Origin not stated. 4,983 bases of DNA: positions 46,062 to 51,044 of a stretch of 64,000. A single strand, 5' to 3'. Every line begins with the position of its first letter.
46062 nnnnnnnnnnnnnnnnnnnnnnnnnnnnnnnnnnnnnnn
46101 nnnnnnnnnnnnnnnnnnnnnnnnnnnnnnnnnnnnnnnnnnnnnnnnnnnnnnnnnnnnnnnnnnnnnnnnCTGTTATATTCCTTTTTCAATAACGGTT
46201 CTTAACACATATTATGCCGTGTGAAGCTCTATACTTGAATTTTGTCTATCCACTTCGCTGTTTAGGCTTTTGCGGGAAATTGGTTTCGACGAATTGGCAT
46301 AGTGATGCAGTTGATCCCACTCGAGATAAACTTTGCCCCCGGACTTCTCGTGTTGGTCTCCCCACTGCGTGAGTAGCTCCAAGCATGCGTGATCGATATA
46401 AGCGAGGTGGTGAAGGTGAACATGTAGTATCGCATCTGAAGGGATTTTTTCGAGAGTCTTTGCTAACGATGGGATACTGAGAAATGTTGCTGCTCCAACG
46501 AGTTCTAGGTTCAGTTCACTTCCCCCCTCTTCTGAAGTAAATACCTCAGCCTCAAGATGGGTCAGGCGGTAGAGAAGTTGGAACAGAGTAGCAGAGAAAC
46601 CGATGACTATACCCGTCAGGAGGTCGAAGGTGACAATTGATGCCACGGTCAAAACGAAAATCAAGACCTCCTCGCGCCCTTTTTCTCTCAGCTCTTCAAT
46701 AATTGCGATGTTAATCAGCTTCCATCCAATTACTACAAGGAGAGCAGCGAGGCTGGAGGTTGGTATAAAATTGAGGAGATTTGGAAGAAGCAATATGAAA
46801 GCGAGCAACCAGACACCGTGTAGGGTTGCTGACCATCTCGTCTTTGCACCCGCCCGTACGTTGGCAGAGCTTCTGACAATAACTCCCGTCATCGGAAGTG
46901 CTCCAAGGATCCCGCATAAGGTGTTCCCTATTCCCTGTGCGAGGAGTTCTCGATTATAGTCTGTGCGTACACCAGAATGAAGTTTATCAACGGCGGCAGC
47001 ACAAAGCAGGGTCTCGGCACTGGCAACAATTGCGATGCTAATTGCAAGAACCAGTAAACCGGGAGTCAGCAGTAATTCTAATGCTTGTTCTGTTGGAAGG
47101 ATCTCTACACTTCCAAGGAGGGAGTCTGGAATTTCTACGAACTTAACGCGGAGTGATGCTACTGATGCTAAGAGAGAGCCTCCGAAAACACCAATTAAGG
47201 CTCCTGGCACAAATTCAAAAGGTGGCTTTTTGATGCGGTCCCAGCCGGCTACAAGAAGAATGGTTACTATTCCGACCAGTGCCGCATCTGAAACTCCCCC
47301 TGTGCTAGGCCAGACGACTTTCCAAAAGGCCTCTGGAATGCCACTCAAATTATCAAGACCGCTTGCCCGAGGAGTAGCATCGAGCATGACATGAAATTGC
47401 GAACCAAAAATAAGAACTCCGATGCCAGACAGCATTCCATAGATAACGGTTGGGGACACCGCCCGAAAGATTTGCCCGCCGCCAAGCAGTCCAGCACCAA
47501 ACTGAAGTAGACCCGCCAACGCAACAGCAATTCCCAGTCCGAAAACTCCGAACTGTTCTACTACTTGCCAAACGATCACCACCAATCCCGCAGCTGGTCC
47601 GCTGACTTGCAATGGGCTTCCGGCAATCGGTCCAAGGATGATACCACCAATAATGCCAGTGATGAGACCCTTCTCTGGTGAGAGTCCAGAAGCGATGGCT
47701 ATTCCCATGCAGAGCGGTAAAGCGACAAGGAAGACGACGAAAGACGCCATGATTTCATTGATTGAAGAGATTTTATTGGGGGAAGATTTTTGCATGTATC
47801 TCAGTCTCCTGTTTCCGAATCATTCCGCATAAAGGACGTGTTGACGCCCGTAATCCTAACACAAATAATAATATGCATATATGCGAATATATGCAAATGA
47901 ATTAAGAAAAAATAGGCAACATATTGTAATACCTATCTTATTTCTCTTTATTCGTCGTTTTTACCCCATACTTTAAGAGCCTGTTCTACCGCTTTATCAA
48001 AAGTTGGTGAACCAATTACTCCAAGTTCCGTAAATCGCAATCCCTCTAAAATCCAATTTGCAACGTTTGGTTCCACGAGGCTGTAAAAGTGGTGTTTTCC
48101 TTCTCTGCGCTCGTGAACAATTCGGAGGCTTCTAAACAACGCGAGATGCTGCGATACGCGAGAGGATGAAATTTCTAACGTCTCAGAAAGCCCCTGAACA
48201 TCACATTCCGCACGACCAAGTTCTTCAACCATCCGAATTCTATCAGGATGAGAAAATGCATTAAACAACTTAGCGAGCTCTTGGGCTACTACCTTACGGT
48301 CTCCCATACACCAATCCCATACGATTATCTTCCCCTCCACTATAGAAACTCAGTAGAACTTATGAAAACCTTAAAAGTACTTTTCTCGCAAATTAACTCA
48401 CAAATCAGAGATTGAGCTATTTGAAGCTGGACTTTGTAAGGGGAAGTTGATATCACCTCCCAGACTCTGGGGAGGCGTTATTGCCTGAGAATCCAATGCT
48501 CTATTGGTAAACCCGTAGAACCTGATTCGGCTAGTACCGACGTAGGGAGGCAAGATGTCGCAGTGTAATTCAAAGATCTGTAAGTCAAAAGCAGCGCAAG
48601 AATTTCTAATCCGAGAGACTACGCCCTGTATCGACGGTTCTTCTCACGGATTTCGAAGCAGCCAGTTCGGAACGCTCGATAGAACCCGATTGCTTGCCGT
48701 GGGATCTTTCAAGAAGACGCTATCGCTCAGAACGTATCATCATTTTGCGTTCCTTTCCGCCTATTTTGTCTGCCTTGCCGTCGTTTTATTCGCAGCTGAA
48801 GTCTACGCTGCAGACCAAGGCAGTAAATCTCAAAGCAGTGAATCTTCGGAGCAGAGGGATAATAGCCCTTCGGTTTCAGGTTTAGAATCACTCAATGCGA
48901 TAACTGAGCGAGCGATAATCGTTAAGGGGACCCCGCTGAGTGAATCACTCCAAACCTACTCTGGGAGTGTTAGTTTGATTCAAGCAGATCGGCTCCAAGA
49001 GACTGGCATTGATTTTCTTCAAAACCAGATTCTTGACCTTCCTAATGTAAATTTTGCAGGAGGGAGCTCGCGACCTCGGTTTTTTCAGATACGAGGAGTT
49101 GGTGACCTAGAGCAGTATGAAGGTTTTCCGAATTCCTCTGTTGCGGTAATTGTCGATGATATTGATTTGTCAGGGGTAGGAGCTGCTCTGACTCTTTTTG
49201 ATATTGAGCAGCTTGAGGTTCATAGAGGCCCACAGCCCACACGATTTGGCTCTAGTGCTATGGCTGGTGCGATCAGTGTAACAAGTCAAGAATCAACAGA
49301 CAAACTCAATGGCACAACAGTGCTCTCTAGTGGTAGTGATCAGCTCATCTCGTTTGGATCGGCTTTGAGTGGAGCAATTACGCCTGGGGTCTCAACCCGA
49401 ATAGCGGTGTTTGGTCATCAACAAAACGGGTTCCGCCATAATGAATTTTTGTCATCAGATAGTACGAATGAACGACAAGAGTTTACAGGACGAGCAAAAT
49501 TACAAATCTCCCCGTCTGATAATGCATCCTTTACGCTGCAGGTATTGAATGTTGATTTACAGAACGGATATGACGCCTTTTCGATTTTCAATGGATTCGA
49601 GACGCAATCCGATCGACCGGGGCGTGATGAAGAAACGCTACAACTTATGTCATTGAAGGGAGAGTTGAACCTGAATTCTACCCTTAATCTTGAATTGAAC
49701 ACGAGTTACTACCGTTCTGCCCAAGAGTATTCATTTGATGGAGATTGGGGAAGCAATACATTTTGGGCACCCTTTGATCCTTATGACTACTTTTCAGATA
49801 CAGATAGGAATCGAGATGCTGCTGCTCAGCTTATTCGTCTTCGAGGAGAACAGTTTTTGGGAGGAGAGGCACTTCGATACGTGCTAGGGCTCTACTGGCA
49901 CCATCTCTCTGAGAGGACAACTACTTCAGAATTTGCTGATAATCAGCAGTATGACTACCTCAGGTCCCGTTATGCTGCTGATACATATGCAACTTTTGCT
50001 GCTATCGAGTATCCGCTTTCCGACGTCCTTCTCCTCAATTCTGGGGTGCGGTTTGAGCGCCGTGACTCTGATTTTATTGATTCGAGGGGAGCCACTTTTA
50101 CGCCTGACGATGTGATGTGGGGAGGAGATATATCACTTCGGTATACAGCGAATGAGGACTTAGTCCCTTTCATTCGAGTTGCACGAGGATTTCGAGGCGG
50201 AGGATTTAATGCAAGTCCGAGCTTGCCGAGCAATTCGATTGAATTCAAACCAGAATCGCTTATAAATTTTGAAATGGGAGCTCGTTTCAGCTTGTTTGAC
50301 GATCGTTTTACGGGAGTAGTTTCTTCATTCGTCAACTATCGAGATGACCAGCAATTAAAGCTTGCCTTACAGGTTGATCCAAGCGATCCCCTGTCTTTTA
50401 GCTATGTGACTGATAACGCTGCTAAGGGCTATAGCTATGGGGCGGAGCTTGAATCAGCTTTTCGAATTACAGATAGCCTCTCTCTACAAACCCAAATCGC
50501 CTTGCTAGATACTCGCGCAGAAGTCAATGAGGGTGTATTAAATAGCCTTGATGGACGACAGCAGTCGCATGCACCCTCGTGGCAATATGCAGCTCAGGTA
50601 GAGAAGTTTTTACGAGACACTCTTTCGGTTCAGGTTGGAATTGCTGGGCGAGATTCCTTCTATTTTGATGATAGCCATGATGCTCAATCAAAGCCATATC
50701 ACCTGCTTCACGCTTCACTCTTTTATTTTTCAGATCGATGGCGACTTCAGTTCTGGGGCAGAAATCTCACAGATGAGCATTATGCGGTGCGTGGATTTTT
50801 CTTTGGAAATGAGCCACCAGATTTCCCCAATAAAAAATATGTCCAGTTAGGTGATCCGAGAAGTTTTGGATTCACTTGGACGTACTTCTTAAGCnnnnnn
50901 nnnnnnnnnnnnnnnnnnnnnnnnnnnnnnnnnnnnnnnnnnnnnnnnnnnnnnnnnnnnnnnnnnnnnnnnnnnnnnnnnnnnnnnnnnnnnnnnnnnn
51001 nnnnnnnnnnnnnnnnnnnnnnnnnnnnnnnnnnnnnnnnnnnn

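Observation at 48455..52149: TPP riboswitch controlling a TonB-dependent receptor / PnuC-family transporter / thiamine pyrophosphokinase salvage operon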

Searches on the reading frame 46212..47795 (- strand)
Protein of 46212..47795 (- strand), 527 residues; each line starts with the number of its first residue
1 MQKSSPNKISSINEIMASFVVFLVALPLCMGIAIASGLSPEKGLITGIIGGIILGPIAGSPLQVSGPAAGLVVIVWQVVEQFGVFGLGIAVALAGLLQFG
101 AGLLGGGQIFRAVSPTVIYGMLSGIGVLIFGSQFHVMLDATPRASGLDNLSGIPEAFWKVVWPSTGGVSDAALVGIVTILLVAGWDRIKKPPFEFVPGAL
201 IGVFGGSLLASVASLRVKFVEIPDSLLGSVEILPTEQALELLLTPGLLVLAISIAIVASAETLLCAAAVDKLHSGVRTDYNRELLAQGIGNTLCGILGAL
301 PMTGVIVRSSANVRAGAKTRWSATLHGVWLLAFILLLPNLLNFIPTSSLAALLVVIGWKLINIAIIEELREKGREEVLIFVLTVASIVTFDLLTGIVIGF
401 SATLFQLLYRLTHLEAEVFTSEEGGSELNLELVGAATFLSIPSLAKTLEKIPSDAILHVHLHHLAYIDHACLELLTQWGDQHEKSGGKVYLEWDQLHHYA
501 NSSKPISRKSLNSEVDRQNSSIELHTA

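Call 4: search_protein_families(library=pfam, proteins=[window:46212-47795:-], max_evalue=0.01)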
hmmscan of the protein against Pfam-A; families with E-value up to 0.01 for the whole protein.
window:46212-47795:- (527 aa): 3 families
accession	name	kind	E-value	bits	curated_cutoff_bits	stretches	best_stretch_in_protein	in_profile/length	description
PF00916.26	Sulfate_transp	-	1.3e-52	179.3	23.2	1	13-383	3-380/380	Sulfate permease family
PF16983.11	MFS_MOT1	-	0.00022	21.9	30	1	260-360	25-111/111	Molybdate transporter of MFS superfamily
PF13466.11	STAS_2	-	0.00047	20.7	29.2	1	430-489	1-61/80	STAS domain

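Call 5: search_protein_families(library=ncbifam, proteins=[window:46212-47795:-], max_evalue=0.01)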
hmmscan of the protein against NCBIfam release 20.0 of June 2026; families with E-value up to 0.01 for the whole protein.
window:46212-47795:- (527 aa): 3 families
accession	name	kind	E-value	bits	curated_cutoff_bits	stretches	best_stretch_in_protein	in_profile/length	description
NF008660.1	PRK11660.1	equivalog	2.1e-61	208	614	2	244-484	278-523/572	C4-dicarboxylic acid transporter DauA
TIGR00815.1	sulP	subfamily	4.5e-51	174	380.45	1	15-429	18-443/565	sulfate permease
NF050096.1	BicarbTportBicA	equivalog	3.2e-23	82.1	880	1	15-417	16-414/547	bicarbonate transporter BicA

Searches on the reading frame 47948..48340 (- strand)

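Call 4: search_protein_families(library=pfam, proteins=[window:47948-48340:-], max_evalue=0.01)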
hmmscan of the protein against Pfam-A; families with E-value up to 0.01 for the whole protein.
window:47948-48340:- (130 aa): 3 families
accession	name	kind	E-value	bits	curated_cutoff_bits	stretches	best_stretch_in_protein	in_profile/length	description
PF01022.26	HTH_5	-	7.7e-08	32.5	22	1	32-76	2-46/47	Bacterial regulatory protein, arsR family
PF12840.13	HTH_20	-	0.0014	18.9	27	1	29-76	1-49/51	Helix-turn-helix domain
PF12802.13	MarR_2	-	0.0039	17.8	27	1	36-83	9-58/61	MarR family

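Call 5: search_protein_families(library=ncbifam, proteins=[window:47948-48340:-], max_evalue=0.01)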
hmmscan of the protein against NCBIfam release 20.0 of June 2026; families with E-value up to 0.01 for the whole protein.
window:47948-48340:- (130 aa): 8 families
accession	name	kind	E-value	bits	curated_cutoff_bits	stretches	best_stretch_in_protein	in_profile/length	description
NF033788.1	HTH_metalloreg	subfamily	1.2e-20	73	55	1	23-95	2-75/77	metalloregulator ArsR/SmtB family transcription factor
NF040642.1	sulf_sens_BigR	equivalog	1.4e-14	54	155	1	18-96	6-84/95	sulfite-sensing transcriptional repressor BigR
NF033789.1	repress_SdpR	subfamily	1.1e-08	34.9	100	1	26-89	2-65/79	autorepressor SdpR family transcription factor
NF047906.1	CdPbTransRegCmtR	equivalog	2.8e-08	33.6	150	1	20-97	9-86/104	Cd(II)/Pb(II)-sensing metalloregulatory transcriptional regulator CmtR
NF052532.1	TransRegPagRBaca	equivalog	5.7e-08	32.8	170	1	21-96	16-91/99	transcriptional repressor PagR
NF045707.1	Dbac_1936_reg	equivalog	4.2e-07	29.9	115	1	20-97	5-82/99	ArsR/SmtB-type metalloregulator TsoR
NF007528.0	PRK10141.1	subfamily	4.9e-07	29.6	97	1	24-97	8-81/117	metalloregulator ArsR/SmtB family transcription factor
NF041413.1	ArsR_Rv2640c_fam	equivalog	3.3e-05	24.3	155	1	19-88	29-101/118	Rv2640c family ArsR-like transcriptional regulator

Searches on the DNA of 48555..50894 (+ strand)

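Call 20: search_rna_families(sources=[L001, L002], threshold=gathering, show_alignments=2)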
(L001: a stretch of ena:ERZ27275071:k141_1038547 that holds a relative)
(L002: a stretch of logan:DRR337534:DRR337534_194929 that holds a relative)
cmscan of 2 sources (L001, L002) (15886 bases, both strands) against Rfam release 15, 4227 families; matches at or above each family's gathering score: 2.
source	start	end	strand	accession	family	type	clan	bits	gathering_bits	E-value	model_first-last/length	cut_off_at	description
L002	5843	5951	+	RF00059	TPP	Cis-reg; riboswitch;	-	68.1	54.3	7.3e-12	1-105/105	no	TPP riboswitch aptamer (THI element)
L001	557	662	+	RF00059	TPP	Cis-reg; riboswitch;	-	59.2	54.3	1.1e-09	1-105/105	no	TPP riboswitch aptamer (THI element)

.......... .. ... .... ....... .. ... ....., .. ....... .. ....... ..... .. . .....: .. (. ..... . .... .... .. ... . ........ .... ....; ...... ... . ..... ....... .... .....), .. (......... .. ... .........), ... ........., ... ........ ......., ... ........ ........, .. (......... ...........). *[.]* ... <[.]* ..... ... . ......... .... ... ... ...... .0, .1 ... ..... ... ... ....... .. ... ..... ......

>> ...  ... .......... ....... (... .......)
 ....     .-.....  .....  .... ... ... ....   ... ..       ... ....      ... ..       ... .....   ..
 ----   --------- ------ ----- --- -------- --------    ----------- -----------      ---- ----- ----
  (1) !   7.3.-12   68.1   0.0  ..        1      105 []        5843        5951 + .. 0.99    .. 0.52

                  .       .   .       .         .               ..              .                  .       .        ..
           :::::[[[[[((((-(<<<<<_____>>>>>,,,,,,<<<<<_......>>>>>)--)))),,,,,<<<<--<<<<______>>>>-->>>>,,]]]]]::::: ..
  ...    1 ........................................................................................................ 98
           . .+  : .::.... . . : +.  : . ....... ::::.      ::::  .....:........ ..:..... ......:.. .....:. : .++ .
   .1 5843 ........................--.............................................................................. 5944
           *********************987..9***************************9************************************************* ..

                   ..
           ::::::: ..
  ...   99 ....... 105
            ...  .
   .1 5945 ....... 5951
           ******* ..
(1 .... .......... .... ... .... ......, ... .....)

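Call 72: search_rna_families(sources=[L019, L026, L034, L035, L037, L078, L081, L003, L004, L007, L018, L036, L055, L017], threshold=gathering)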
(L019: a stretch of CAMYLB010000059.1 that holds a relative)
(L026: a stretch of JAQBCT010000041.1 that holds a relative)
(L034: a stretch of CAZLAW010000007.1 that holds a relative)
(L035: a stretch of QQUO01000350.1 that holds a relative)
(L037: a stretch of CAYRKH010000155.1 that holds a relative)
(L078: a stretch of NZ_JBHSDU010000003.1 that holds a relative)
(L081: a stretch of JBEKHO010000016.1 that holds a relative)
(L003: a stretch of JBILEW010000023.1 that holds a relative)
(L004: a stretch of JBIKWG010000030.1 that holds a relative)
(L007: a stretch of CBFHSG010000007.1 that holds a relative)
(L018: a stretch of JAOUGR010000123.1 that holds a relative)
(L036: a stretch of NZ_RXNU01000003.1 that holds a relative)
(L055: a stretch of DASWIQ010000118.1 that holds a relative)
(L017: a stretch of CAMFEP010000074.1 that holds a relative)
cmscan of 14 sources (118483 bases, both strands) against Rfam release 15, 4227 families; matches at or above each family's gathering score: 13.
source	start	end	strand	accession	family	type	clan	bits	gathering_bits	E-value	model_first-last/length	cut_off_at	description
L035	3583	3687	+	RF00059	TPP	Cis-reg; riboswitch;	-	80.2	54.3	5.9e-14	1-105/105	no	TPP riboswitch aptamer (THI element)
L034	3654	3764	+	RF00059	TPP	Cis-reg; riboswitch;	-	73.9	54.3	2.1e-12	1-105/105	no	TPP riboswitch aptamer (THI element)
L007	3836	3935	+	RF00059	TPP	Cis-reg; riboswitch;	-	73.3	54.3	2.9e-12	1-105/105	no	TPP riboswitch aptamer (THI element)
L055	3795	3905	+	RF00059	TPP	Cis-reg; riboswitch;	-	72.3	54.3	5.1e-12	1-105/105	no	TPP riboswitch aptamer (THI element)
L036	3658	3777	+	RF00059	TPP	Cis-reg; riboswitch;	-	68.5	54.3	4.5e-11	1-105/105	no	TPP riboswitch aptamer (THI element)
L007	9818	9922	+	RF03167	c-di-GMP-I-GGC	Cis-reg; riboswitch;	CL00126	67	59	2.2e-13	1-80/80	no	c-di-GMP-I-GGC riboswitch aptamer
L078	3695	3817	+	RF00059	TPP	Cis-reg; riboswitch;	-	65.4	54.3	2.6e-10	1-105/105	no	TPP riboswitch aptamer (THI element)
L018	1689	1806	+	RF00059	TPP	Cis-reg; riboswitch;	-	61.3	54.3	2.6e-09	1-105/105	no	TPP riboswitch aptamer (THI element)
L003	3865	3983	+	RF00059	TPP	Cis-reg; riboswitch;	-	61.1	54.3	2.9e-09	1-105/105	no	TPP riboswitch aptamer (THI element)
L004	3867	3998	+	RF00059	TPP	Cis-reg; riboswitch;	-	59.9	54.3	5.8e-09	1-105/105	no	TPP riboswitch aptamer (THI element)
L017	1926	2050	+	RF00059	TPP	Cis-reg; riboswitch;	-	59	54.3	9.4e-09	1-105/105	no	TPP riboswitch aptamer (THI element)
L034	7595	7678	+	RF00005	tRNA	Gene; tRNA;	CL00001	53.9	29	1.6e-08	1-71/71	no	tRNA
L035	7518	7601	+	RF00005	tRNA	Gene; tRNA;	CL00001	53.9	29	1.6e-08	1-71/71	no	tRNA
